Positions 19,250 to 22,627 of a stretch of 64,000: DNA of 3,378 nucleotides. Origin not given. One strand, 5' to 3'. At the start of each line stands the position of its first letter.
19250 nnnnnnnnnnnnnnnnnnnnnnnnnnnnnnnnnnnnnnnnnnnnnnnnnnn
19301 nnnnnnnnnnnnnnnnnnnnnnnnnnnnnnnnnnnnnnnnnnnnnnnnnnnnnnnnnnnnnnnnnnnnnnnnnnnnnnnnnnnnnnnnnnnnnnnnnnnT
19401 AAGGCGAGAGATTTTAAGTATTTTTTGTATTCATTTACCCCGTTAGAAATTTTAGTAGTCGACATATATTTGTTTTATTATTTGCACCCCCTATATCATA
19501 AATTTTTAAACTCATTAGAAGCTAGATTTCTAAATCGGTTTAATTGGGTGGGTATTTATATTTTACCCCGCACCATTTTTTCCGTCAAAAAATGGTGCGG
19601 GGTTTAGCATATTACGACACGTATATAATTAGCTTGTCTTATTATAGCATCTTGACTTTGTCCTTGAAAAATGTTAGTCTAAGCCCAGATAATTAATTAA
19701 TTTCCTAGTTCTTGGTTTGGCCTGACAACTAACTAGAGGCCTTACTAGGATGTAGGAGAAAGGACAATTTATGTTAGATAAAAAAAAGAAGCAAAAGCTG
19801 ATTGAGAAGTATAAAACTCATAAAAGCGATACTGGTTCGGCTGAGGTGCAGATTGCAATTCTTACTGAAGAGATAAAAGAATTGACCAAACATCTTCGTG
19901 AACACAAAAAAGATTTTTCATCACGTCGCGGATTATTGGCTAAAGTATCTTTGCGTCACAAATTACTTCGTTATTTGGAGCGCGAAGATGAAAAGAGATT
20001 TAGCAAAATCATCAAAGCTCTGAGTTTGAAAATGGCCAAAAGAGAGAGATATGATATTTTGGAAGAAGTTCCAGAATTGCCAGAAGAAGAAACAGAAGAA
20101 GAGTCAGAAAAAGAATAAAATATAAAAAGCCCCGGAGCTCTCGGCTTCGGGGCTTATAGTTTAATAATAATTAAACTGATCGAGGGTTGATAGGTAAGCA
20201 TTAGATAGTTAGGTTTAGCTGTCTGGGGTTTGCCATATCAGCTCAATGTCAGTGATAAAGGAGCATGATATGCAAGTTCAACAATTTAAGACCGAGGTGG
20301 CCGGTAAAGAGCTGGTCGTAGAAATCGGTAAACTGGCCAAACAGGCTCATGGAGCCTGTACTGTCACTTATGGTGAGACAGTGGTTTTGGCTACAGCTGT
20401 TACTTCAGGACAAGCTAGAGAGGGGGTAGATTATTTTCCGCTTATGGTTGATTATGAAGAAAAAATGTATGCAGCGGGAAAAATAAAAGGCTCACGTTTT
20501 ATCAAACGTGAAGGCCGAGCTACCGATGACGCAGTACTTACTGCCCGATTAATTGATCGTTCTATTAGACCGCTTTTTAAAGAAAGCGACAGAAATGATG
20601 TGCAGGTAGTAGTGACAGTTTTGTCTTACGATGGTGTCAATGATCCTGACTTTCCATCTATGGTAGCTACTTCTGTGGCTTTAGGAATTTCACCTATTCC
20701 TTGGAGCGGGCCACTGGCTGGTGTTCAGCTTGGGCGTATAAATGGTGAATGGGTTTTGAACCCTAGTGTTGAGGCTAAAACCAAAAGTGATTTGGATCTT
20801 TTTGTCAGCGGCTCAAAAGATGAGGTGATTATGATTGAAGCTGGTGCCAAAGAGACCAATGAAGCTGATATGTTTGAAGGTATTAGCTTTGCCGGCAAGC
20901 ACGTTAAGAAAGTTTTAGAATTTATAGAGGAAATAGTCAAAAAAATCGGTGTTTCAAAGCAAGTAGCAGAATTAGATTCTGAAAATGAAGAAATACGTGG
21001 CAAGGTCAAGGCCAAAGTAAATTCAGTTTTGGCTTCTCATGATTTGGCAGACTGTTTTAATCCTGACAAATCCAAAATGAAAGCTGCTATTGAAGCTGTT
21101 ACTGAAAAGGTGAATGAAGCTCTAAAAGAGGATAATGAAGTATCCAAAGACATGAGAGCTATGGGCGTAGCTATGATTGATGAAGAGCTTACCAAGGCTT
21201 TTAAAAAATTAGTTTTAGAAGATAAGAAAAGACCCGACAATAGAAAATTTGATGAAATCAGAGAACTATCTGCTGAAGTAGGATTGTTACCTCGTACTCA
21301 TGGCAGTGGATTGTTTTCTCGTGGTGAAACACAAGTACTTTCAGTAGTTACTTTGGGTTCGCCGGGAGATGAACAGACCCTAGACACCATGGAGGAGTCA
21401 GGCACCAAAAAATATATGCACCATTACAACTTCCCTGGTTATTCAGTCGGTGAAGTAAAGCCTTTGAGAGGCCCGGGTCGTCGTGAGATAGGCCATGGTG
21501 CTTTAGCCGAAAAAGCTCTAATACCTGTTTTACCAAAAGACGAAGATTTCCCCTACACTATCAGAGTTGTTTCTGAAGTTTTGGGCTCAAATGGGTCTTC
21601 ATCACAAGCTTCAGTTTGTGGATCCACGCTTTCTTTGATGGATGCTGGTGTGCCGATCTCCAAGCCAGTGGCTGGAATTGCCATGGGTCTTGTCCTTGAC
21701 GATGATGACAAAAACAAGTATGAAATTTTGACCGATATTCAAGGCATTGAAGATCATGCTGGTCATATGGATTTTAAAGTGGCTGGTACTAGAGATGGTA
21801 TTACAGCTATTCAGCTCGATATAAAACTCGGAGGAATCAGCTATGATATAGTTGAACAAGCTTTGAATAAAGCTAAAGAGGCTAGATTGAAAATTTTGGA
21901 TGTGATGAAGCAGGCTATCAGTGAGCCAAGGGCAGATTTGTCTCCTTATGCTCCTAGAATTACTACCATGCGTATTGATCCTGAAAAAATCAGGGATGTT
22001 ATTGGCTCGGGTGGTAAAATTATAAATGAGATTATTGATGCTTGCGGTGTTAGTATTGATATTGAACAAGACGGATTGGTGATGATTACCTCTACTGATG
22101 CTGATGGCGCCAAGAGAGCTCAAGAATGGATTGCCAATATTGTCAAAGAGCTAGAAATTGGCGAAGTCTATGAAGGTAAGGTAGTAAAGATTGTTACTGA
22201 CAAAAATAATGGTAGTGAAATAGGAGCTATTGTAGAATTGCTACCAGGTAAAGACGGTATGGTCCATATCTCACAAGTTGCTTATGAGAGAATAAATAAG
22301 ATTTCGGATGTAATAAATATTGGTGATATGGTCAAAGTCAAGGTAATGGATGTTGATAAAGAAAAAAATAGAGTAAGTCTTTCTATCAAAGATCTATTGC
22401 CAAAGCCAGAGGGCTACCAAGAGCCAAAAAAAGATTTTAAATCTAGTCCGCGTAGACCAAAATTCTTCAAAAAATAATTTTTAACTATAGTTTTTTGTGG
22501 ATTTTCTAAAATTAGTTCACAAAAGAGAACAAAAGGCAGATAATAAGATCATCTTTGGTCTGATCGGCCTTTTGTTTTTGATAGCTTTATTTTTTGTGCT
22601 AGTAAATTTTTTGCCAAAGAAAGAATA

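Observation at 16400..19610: Accessory patch: Pyr_excise-like glycosylase, cyt-b5 lipoprotein, PRTase, GC-shifted membrane protein and a tyrosine recombinase bounded by long perfect palindromes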

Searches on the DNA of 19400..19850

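Call 20: search_rna_families(source=window, start=19400, end=19850, threshold=evalue, max_evalue=5)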
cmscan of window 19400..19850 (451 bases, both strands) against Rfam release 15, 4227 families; matches with E-value up to 5: 10.
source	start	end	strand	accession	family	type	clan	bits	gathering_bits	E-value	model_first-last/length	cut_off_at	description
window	19481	19610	-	RF01087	PK-repZ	Cis-reg;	-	23.3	44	0.0054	1-150/150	no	Pseudoknot of the regulatory region of the repZ gene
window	19500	19635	-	RF02696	Teg49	Gene; sRNA;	-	22.7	186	0.23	1-196/196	no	Teg49 sRNA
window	19557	19613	+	RF03601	MIR7993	Gene; miRNA;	-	22.3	100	0.13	1-138/138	no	MIR7993 microRNA precursor family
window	19502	19656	-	RF01470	rli38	Gene; sRNA;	-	19.9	49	2.4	1-150/150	no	Listeria sRNA rli38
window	19542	19605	-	RF02310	TtnuHACA2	Gene; snRNA; snoRNA; HACA-box;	-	18.7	100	2.3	1-121/121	no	Tetrahymena snoRNA TtnuHACA2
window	19556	19612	+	RF04209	MIR7533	Gene; miRNA;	-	18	230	0.28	1-249/249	no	MIR7533 microRNA precursor family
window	19551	19620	+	RF04174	MIR4208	Gene; miRNA;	-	17.9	140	3.9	1-191/191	no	MIR4208 microRNA precursor family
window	19556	19612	-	RF04209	MIR7533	Gene; miRNA;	-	16.3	230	0.69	1-249/249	no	MIR7533 microRNA precursor family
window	19565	19603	+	RF04149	MIR447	Gene; miRNA;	-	15.5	200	0.92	1-236/236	no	MIR447 microRNA precursor family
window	19566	19602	-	RF01265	snR42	Gene; snRNA; snoRNA; HACA-box;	CL00032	13.5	61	0.33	144-180/349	no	Small nucleolar RNA snR42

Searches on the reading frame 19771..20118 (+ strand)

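Call 7: search_protein_families(library=pfam, proteins=[window:19771-20118:+], max_evalue=0.01)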
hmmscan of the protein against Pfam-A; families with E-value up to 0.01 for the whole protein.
window:19771-20118:+ (115 aa): 1 family
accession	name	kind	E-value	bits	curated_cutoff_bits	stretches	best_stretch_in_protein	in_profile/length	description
PF00312.27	Ribosomal_S15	-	9.3e-31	106.3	31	1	7-86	1-80/81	Ribosomal protein S15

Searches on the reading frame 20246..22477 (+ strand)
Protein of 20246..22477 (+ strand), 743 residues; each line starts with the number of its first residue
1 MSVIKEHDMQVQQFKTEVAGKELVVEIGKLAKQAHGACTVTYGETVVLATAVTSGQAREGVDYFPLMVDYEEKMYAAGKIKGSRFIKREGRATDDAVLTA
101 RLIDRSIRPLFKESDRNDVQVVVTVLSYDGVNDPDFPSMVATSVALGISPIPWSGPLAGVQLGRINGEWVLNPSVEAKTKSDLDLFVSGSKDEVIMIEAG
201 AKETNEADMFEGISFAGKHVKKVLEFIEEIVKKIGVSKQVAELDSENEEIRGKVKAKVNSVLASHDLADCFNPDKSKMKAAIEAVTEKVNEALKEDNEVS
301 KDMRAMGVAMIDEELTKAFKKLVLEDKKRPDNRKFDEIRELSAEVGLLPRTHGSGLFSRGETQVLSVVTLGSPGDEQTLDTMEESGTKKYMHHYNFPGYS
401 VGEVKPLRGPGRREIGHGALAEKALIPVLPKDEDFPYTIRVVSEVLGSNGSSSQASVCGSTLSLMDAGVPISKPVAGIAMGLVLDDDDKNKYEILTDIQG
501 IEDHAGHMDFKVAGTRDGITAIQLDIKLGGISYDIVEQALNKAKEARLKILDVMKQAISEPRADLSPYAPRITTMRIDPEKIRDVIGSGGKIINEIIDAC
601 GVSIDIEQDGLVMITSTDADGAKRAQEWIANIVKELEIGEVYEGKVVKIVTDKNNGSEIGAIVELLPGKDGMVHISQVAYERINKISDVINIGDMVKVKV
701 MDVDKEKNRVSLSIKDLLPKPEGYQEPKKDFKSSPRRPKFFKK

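Call 12: find_related_loci(query=window:20246-22477:+, collection=genome_contigs, flank=10000)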
Query window:20246-22477:+ (743 aa) in genome_contigs; peptide patterns used: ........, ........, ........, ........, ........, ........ (x = any residue, [..] = any of these).
190 stretches matched a pattern; 171 encode a relative of the query (tblastn E <= 1e-3); the best 80 are kept; 80 distinct loci.
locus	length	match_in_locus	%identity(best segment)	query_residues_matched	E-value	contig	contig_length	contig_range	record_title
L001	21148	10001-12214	80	9-743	0e+0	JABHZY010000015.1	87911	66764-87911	MAG: Candidatus Komeilibacteria bacterium isolate SI047_bin95 k141_783532, whole genome shotgun sequence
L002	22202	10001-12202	81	9-743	0e+0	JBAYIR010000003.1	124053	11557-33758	MAG: Patescibacteria group bacterium isolate SO_2016_GW1_35 scaffold00327_OW334_2016, whole genome shotgun sequence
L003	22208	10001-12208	77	9-743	0e+0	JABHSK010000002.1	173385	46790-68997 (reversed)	MAG: Candidatus Parcubacteria bacterium isolate SI039_bin36 k141_2263554, whole genome shotgun sequence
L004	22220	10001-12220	77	9-743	0e+0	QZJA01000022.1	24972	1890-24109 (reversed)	MAG: Candidatus Parcubacteria bacterium isolate SURF_51 contig-100_2963_length_24972_read_count_3005432, whole genome sh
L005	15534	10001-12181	78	8-738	0e+0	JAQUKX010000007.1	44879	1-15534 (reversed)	MAG: Patescibacteria group bacterium isolate STD1_117 NODE_1586_length_44879_cov_4.057182_Sandtown_D1, whole genome shot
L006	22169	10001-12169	80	5-727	0e+0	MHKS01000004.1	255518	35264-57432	MAG: Candidatus Komeilibacteria bacterium RIFOXYD1_FULL_37_29 rifoxyd1_full_scaffold_3, whole genome shotgun sequence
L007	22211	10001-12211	75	5-740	0e+0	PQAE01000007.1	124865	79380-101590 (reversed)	MAG: Parcubacteria group bacterium isolate FeB_17 contig_2809, whole genome shotgun sequence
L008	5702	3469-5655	77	9-743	0e+0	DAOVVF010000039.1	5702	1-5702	MAG TPA_asm: Candidatus Parcubacteria bacterium isolate CSMAG_1698 CSMAG_1698_k141_3351327_length_5702_cov_7.0000, whole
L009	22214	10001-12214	77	5-743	0e+0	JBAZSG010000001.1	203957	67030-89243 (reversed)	MAG: Patescibacteria group bacterium isolate SO_2017_GW1_168 NODE_511_length_203957_cov_2.468974_OW334_2017, whole genom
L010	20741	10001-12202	77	9-743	0e+0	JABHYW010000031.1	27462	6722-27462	MAG: Candidatus Komeilibacteria bacterium isolate SI047_bin69 k141_763317, whole genome shotgun sequence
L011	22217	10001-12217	75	9-743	0e+0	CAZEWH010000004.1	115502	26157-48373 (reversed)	MAG TPA_asm: uncultured Gammaproteobacteria bacterium isolate SRP077602_co5_241 genome assembly, contig: NODE_491_length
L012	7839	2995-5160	76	2-722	0e+0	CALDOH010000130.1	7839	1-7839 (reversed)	MAG TPA_asm: uncultured bacterium isolate ERR2206790_bin.27_CONCOCT_v1.1_MAG genome assembly, contig: ERZ890879.2522, wh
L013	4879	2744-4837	79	9-705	0e+0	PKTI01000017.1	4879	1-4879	MAG: Candidatus Parcubacteria bacterium isolate BM519 sc_8864, whole genome shotgun sequence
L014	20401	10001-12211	74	5-742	0e+0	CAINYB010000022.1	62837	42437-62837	uncultured bacterium isolate LaPlata-7m-a_bin-459 genome assembly, contig: bin-459:22/28, whole genome shotgun sequence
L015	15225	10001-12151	74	5-720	0e+0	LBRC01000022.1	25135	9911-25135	MAG: Parcubacteria group bacterium GW2011_GWA2_36_10 UR94_C0022, whole genome shotgun sequence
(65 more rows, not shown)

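Call 56: search_protein_families(library=pfam, proteins=[L004:6999-7463:+, L004:6306-6920:+, L014:8128-8424:-, L001:6222-6947:+, L002:6696-7073:+], max_evalue=0.001)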
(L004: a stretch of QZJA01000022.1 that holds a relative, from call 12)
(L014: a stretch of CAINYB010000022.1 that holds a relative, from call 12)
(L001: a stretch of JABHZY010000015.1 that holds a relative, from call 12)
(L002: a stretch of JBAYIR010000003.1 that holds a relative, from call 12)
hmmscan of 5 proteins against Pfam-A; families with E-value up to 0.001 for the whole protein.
L004:6999-7463:+ (154 aa): 1 family
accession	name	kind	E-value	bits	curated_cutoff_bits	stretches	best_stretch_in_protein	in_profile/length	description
PF01161.25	PBP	-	7.8e-39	133.5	24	1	14-147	2-135/135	Phosphatidylethanolamine-binding protein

L004:6306-6920:+ (204 aa): 5 families
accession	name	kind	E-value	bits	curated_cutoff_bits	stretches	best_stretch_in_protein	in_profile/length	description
PF01712.25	dNK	-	3.1e-09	37.3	27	1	9-187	1-182/203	Deoxynucleoside kinase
PF13521.12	AAA_28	-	2.2e-08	34.9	27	1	9-136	2-120/164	AAA domain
PF13238.12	AAA_18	-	0.00016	22.6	29.4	1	9-151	1-116/128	AAA domain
PF02223.23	Thymidylate_kin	-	0.00046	20.4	27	1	17-163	7-157/185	Thymidylate kinase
PF13207.12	AAA_17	-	0.00099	19.8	27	0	12-149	1-128/136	AAA domain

L014:8128-8424:- (98 aa): 1 family
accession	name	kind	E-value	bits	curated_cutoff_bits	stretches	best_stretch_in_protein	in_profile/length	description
PF01713.27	Smr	-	2.9e-12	47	25.7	1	23-97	6-76/77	Smr domain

L001:6222-6947:+ (241 aa): 1 family
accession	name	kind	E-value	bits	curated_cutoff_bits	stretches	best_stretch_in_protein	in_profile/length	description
PF14023.12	Bestrophin-like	-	1.4e-11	44.8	32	1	25-217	26-219/232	Bestrophin-like domain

L002:6696-7073:+ (125 aa): 1 family
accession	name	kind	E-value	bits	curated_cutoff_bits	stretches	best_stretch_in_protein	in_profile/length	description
PF06210.16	DUF1003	-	6.9e-14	52.3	27.4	1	33-122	1-101/103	Protein of unknown function (DUF1003)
